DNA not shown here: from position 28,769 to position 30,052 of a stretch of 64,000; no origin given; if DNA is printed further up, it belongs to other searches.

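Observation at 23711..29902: HdrA flavoprotein core split into two genes with a formate dehydrogenase catalytic subunit coupled in between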

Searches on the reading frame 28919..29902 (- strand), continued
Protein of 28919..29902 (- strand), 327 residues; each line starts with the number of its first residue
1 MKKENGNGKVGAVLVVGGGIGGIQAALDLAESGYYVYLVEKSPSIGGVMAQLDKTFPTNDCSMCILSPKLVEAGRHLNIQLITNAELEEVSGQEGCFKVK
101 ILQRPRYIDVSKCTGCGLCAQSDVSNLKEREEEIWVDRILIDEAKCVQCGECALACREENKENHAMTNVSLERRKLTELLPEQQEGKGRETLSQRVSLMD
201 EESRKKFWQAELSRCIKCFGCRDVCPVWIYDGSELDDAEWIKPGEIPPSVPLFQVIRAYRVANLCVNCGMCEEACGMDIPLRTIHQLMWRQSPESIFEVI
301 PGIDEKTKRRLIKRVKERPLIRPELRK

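Call 14: find_encoding_contigs(protein=P0114, flank=10000, max_places=2)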
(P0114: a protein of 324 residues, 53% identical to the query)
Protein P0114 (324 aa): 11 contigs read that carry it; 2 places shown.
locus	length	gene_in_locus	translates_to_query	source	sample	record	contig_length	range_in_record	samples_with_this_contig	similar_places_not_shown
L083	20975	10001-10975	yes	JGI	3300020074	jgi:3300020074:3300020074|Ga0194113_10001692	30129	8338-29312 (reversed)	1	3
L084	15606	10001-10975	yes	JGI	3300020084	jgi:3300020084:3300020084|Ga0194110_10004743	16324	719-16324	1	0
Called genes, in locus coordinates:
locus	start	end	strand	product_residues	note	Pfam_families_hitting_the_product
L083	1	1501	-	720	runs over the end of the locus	PF00403:HMA (weak), PF00122:E1-E2_ATPase, PF00702:Hydrolase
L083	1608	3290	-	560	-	PF11412:DsbD_N, PF02683:DsbD_TM, PF03190:Thioredox_DsbH (weak), PF13899:Thioredoxin_7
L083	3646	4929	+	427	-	PF07690:MFS_1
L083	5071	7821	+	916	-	PF12831:FAD_oxidored (weak), PF13450:NAD_binding_8 (weak), PF07992:Pyr_redox_2, PF12831:FAD_oxidored (weak), PF00037:Fer4 (weak), PF12837:Fer4_6 (weak), PF12838:Fer4_7 (weak), PF02662:FlpD, +8 more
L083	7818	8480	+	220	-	PF12225:DUF5981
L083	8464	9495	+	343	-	PF02219:MTHFR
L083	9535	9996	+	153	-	PF13237:Fer4_10 (weak), PF13183:Fer4_8, PF13187:Fer4_9, PF13534:Fer4_17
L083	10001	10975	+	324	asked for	PF01266:DAO (weak), PF07992:Pyr_redox_2 (weak), PF12831:FAD_oxidored, PF13450:NAD_binding_8 (weak), PF12838:Fer4_7 (weak), PF13183:Fer4_8 (weak), PF13187:Fer4_9 (weak), PF13183:Fer4_8 (weak), +7 more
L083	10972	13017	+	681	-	PF04879:Molybdop_Fe4S4, PF00384:Molybdopterin, PF01568:Molydop_binding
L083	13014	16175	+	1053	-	PF00037:Fer4 (weak), PF07992:Pyr_redox_2 (weak), PF00890:FAD_binding_2 (weak), PF01266:DAO (weak), PF07992:Pyr_redox_2, PF12831:FAD_oxidored, PF13450:NAD_binding_8, PF12838:Fer4_7, +6 more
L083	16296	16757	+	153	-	PF02662:FlpD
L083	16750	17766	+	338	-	PF01058:Oxidored_q6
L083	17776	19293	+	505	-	PF27537:HoxH, PF00374:NiFeSe_Hases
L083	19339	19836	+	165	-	PF01750:HycI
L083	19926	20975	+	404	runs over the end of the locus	-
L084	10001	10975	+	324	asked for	PF01266:DAO (weak), PF07992:Pyr_redox_2 (weak), PF12831:FAD_oxidored, PF13450:NAD_binding_8 (weak), PF12838:Fer4_7 (weak), PF13183:Fer4_8 (weak), PF13187:Fer4_9 (weak), PF13183:Fer4_8 (weak), +7 more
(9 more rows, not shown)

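Call 22: search_solved_structures(query=L018:17337-18140:+, max_evalue=1, show_alignments=2)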
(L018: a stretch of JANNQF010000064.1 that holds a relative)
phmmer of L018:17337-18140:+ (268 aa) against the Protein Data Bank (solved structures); distinct sequences matched with E-value up to 1: 50.
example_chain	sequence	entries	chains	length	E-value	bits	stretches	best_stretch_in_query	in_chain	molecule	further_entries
8rvu_E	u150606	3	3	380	6.1e-24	88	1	155-251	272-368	Formate dehydrogenase, beta subunit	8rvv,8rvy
9t1s_M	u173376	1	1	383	3.7e-23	85.4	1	155-248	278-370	formate dehydrogenase (coenzyme F420)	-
7bkb_E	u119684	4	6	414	3.7e-18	69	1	151-230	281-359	Formate dehydrogenase, beta subunit (F420)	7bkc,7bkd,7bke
2fug_9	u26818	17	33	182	0.0012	21.4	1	163-227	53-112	NADH-quinone oxidoreductase chain 9 | NADH-QUINONE OXIDOREDUCTASE SUBUNIT 9 | NADH-quinone oxidoreductase subunit I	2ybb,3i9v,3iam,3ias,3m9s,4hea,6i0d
7tgh_S8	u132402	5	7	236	0.0023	20.5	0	197-241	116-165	NADH-ubiquinone oxidoreductase 1, chain, putative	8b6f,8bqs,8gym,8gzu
7p62_I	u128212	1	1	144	0.0082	18.7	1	211-226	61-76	NADH-quinone oxidoreductase subunit I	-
7p61_I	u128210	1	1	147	0.0092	18.5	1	211-226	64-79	NADH-quinone oxidoreductase subunit I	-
7p7k_I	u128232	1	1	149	0.0097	18.4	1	211-226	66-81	NADH-quinone oxidoreductase subunit I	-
7p69_I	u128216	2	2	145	0.0097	18.4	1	211-226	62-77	NADH-quinone oxidoreductase subunit I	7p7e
7q5y_A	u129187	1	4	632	0.012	18.1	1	135-230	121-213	NADH dehydrogenase I chain G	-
7awt_I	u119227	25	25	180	0.014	17.9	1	211-226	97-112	NADH-quinone oxidoreductase subunit I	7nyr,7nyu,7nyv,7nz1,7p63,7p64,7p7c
6cfw_N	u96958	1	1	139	0.022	17.3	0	195-228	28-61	NADH-plastoquinone oxidoreductase subunit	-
8iuf_S8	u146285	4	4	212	0.024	17.1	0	211-235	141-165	NDUFS8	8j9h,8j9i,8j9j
7wfg_I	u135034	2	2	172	0.025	17.1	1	145-262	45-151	NAD(P)H-quinone oxidoreductase subunit I, chloroplastic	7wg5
8e9g_I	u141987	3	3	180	0.026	17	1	156-235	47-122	NADH-quinone oxidoreductase subunit I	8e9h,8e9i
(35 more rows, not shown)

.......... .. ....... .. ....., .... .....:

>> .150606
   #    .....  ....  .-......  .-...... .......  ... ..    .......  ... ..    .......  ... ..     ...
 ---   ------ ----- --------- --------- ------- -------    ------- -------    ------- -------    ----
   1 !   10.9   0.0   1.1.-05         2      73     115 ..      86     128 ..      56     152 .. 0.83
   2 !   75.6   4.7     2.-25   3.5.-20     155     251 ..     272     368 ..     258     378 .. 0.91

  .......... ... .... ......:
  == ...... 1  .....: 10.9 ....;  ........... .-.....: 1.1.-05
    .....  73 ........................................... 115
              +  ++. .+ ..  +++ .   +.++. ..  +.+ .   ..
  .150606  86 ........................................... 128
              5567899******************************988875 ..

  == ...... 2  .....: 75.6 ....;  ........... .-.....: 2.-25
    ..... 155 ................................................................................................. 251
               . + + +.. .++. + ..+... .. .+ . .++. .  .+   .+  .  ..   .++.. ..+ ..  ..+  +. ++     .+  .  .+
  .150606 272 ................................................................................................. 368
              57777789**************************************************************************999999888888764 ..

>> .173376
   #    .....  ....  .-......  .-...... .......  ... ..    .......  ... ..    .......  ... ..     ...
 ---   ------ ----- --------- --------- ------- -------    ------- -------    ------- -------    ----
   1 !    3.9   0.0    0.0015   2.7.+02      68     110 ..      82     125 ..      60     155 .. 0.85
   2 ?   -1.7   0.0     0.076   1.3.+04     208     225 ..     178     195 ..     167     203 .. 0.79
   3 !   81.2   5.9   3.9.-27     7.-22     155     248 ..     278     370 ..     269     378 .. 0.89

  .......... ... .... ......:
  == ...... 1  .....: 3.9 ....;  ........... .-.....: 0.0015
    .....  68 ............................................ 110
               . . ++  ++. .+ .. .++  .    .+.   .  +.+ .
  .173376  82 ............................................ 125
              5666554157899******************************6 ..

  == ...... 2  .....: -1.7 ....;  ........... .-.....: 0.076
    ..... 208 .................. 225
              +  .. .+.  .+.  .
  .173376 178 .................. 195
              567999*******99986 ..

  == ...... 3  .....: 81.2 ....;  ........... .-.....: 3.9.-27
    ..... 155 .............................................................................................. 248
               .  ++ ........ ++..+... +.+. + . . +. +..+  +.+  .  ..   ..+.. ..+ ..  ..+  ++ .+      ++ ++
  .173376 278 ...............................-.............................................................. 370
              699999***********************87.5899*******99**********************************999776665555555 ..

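Call 23: search_protein_families(library=pfam, proteins=[L018:17337-18140:+], max_evalue=10)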
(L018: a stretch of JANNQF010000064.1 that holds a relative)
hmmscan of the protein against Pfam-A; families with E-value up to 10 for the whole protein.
L018:17337-18140:+ (268 aa): 16 families
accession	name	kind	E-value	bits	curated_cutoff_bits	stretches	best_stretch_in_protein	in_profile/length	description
PF13187.11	Fer4_9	-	2.7e-07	31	27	2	178-226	5-50/52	4Fe-4S dicluster domain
PF00037.32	Fer4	-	0.00026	21.1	21.1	2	211-226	6-21/24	4Fe-4S binding domain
PF12837.12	Fer4_6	-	0.0011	19.2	25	2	211-227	7-23/24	4Fe-4S binding domain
PF12797.12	Fer4_2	-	0.0013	19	24.5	2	211-225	8-22/22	4Fe-4S binding domain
PF13534.11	Fer4_17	-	0.0028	18.6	22.2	1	162-227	1-60/61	4Fe-4S dicluster domain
PF14697.11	Fer4_21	-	0.0067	17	35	2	127-175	9-53/59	4Fe-4S dicluster domain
PF13183.11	Fer4_8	-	0.0073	17.3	27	1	162-227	4-68/68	4Fe-4S dicluster domain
PF12798.12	Fer4_3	-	0.0086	17.3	27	2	213-227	1-15/15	4Fe-4S binding domain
PF12838.12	Fer4_7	-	0.0087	16.9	27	1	162-227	1-52/52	4Fe-4S dicluster domain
PF13746.11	Fer4_18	-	0.018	15.7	27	1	204-231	52-79/114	4Fe-4S dicluster domain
PF12800.12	Fer4_4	-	0.019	15.7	24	2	212-226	3-17/17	4Fe-4S binding domain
PF13237.11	Fer4_10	-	0.045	14.1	25.5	2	212-226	8-24/53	4Fe-4S dicluster domain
PF13484.11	Fer4_16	-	0.062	14.5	30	1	212-226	1-15/66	4Fe-4S double cluster binding domain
PF16007.11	DUF4777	-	0.11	13.2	34.4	1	3-22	38-57/66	Domain of unknown function (DUF4777)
PF17179.9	Fer4_22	-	0.13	13.5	27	2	209-227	77-95/95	4Fe-4S dicluster domain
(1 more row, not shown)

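Call 24: find_encoding_contigs(protein=P0059, flank=9000, max_places=1)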
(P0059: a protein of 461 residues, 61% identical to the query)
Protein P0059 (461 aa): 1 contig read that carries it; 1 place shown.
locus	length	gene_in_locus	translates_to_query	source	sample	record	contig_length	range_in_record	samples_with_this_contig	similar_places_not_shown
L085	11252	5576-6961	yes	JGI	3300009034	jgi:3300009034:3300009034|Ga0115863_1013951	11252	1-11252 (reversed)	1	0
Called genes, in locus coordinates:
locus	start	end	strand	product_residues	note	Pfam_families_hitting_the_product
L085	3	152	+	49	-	?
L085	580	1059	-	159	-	-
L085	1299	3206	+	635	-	PF08448:PAS_4, PF13426:PAS_9 (weak), PF01590:GAF, PF13185:GAF_2, PF13492:GAF_3, PF07730:HisKA_3, PF02518:HATPase_c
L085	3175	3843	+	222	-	PF00072:Response_reg, PF00196:GerE, PF08281:Sigma70_r4_2 (faint), PF13384:HTH_23 (faint), PF13936:HTH_38 (weak)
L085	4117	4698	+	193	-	PF12838:Fer4_7 (weak), PF13183:Fer4_8, PF13187:Fer4_9, PF13534:Fer4_17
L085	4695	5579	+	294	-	PF02754:CCG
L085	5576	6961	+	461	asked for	PF07992:Pyr_redox_2 (faint), PF14697:Fer4_21 (faint), PF00890:FAD_binding_2 (weak), PF12831:FAD_oxidored, PF13450:NAD_binding_8 (weak), PF00037:Fer4 (faint), PF12797:Fer4_2 (faint), PF12837:Fer4_6 (faint), +6 more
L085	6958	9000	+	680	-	PF04879:Molybdop_Fe4S4, PF00384:Molybdopterin, PF01568:Molydop_binding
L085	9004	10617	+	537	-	PF00037:Fer4 (weak), PF12838:Fer4_7, PF13187:Fer4_9 (weak), PF13237:Fer4_10, PF14697:Fer4_21, PF25160:LdpA_Fe-S-bd (weak), PF00037:Fer4 (weak), PF12837:Fer4_6 (weak), +2 more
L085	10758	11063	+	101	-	PF02662:FlpD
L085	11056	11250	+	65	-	?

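Call 25: find_encoding_contigs(protein=P0091, flank=10000, max_places=1)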
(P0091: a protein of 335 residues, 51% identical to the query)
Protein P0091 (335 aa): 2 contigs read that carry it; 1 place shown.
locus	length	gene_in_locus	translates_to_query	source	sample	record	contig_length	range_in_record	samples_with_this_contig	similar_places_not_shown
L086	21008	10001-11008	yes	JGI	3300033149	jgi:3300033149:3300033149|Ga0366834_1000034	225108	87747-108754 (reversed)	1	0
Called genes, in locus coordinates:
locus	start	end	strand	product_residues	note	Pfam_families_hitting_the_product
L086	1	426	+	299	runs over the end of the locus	PF17827:PrmC_N, PF01135:PCMT (weak), PF05175:MTS, PF06325:PrmA, PF08241:Methyltransf_11, PF08242:Methyltransf_12, PF13649:Methyltransf_25, PF13847:Methyltransf_31, +6 more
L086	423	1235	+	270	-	PF00702:Hydrolase (faint), PF08282:Hydrolase_3, PF05116:S6PP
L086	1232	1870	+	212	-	PF01300:Sua5_yciO_yrdC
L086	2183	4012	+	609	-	PF13177:DNA_pol3_delta2, PF00004:AAA, PF13401:AAA_22 (weak), PF22608:DNAX_ATPase_lid, PF12169:DNA_pol3_gamma3, PF20964:DnaX_C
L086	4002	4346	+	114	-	PF02575:YbaB_DNA_bd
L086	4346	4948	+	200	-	PF21176:RecR_HhH, PF02132:RecR_ZnF (weak), PF01751:Toprim, PF13662:Toprim_4, PF21175:RecR_C (weak)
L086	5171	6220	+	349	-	PF00070:Pyr_redox (faint), PF01266:DAO, PF01946:Thi4 (weak), PF07992:Pyr_redox_2, PF12831:FAD_oxidored (weak), PF13450:NAD_binding_8, PF13738:Pyr_redox_3 (weak), PF07992:Pyr_redox_2 (weak), +5 more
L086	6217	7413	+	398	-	PF00037:Fer4 (faint), PF12797:Fer4_2 (faint), PF12837:Fer4_6 (weak), PF13187:Fer4_9, PF13237:Fer4_10, PF14697:Fer4_21, PF12800:Fer4_4 (faint), PF12838:Fer4_7 (weak), +1 more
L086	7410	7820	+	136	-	PF02662:FlpD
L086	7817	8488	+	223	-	PF12225:DUF5981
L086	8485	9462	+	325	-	PF02219:MTHFR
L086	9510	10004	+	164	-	PF13534:Fer4_17, PF13183:Fer4_8, PF13237:Fer4_10 (weak), PF13187:Fer4_9 (weak)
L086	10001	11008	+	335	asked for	PF07992:Pyr_redox_2 (weak), PF00070:Pyr_redox (faint), PF00890:FAD_binding_2 (weak), PF12831:FAD_oxidored, PF13450:NAD_binding_8 (weak), PF13534:Fer4_17 (faint), PF12838:Fer4_7 (weak), PF13183:Fer4_8 (weak), +7 more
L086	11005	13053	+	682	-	PF04879:Molybdop_Fe4S4, PF00384:Molybdopterin, PF01568:Molydop_binding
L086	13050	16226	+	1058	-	PF07992:Pyr_redox_2, PF00890:FAD_binding_2 (weak), PF01266:DAO (weak), PF07992:Pyr_redox_2, PF12831:FAD_oxidored, PF13450:NAD_binding_8, PF13738:Pyr_redox_3 (weak), PF12838:Fer4_7 (weak), +1 more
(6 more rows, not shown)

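Call 26: find_encoding_contigs(protein=P0104, flank=10000, max_places=1)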
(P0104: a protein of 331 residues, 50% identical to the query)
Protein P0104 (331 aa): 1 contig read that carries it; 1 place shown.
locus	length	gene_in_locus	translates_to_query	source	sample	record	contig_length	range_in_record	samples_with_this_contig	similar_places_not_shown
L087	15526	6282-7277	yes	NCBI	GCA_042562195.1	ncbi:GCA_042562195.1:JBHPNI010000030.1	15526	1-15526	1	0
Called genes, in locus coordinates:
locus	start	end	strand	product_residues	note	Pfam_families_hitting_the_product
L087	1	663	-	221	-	PF01058:Oxidored_q6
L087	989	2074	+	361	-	PF01266:DAO (faint), PF07992:Pyr_redox_2, PF12831:FAD_oxidored (weak), PF13450:NAD_binding_8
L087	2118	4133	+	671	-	PF07992:Pyr_redox_2, PF12837:Fer4_6 (weak), PF00037:Fer4 (weak), PF12838:Fer4_7 (weak), PF13187:Fer4_9 (weak), PF13237:Fer4_10 (weak), PF02662:FlpD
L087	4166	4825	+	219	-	PF12225:DUF5981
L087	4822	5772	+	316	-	PF02219:MTHFR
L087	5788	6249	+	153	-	PF13183:Fer4_8, PF13237:Fer4_10 (weak), PF12838:Fer4_7 (weak), PF13187:Fer4_9, PF13534:Fer4_17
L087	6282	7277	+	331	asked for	PF00890:FAD_binding_2 (weak), PF01134:GIDA (faint), PF07992:Pyr_redox_2 (faint), PF12831:FAD_oxidored, PF00037:Fer4 (faint), PF12838:Fer4_7 (weak), PF13183:Fer4_8, PF13187:Fer4_9 (weak), +6 more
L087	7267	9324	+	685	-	PF04879:Molybdop_Fe4S4, PF00384:Molybdopterin, PF01568:Molydop_binding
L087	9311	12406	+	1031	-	PF07992:Pyr_redox_2 (weak), PF00890:FAD_binding_2 (weak), PF01266:DAO (weak), PF07992:Pyr_redox_2, PF12831:FAD_oxidored (weak), PF13450:NAD_binding_8, PF00037:Fer4 (weak), PF12838:Fer4_7, +6 more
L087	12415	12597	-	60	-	-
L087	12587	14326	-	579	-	PF02310:B12-binding, PF04055:Radical_SAM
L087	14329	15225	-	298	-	PF04055:Radical_SAM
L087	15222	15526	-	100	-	PF00348:polyprenyl_synt (weak)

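Call 49: predict_structure(alignment_id=A1)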
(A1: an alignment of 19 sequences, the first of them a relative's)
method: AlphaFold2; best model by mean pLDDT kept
length: 327 residues; sequences in the alignment: 19
mean_pLDDT: 56.4   pTM: 0.42
mean pLDDT of the five models: 56.4, 52.1, 49.7, 43.4, 42.8
residues with pLDDT >= 90: 0; 70-90: 102; 50-70: 94; < 50: 131
segments of 3 or more residues with pLDDT < 50: 1-10, 43-66, 104-176, 230-247, 323-327
pLDDT, mean of each block of 10 residues (from residue 1): 37 67 78 79 40 27 49 73 62 66 42 34 31 33 36 39 34 50 56 69 78 73 63 43 43 71 68 78 71 75 75 75 41
secondary structure, 60 per line:
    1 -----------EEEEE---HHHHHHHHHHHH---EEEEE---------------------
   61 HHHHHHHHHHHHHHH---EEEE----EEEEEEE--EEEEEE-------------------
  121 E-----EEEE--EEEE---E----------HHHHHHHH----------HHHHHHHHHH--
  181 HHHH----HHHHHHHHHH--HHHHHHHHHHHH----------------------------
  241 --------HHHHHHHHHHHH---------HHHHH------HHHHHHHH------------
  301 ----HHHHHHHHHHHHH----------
elements in order: E12-16 H20-31 E35-39 H61-75 E79-82 E87-93 E96-101 E127-130 E133-136 H151-158 H169-178 H181-184 H189-198 H201-212 H249-260 H270-274 H281-288 H305-317

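Call 73: search_solved_structures(query=L083:17776-19290:+, max_evalue=1e-30)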
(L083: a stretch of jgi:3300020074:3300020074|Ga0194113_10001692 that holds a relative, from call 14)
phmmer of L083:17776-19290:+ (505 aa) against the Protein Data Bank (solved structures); distinct sequences matched with E-value up to 1e-30: 9.
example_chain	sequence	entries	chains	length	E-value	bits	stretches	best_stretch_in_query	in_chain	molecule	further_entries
7t2r_D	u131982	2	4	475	1.1e-117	397.2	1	21-504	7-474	NiFe hydrogenase large subunit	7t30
5odc_F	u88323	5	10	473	4e-109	368.9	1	22-484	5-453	Methyl-viologen reducing hydrogenase subunit A | Methyl-viologen reducing hydrogenase, subunit A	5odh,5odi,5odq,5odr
9sfi_g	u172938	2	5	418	8.5e-108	364.6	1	21-449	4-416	Coenzyme F420-reducing hydrogenase, alpha subunit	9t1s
9sw2_F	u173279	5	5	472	2.1e-104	353.4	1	22-500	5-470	F420-non-reducing hydrogenase subunit A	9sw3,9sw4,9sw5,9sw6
5xf9_D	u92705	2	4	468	3.3e-93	316.4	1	18-479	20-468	NAD-reducing hydrogenase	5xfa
6qgt_A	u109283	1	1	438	1.2e-33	119.9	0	18-225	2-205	F420-reducing hydrogenase, subunit alpha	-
6qgr_A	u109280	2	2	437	1.6e-33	119.6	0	19-225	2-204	Coenzyme F420 hydrogenase subunit alpha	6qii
3zfs_A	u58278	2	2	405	8.8e-33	117.1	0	20-202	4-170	F420-REDUCING HYDROGENASE, SUBUNIT ALPHA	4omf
4ci0_A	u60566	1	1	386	7.3e-32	114.1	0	20-202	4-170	F420-REDUCING HYDROGENASE, SUBUNIT ALPHA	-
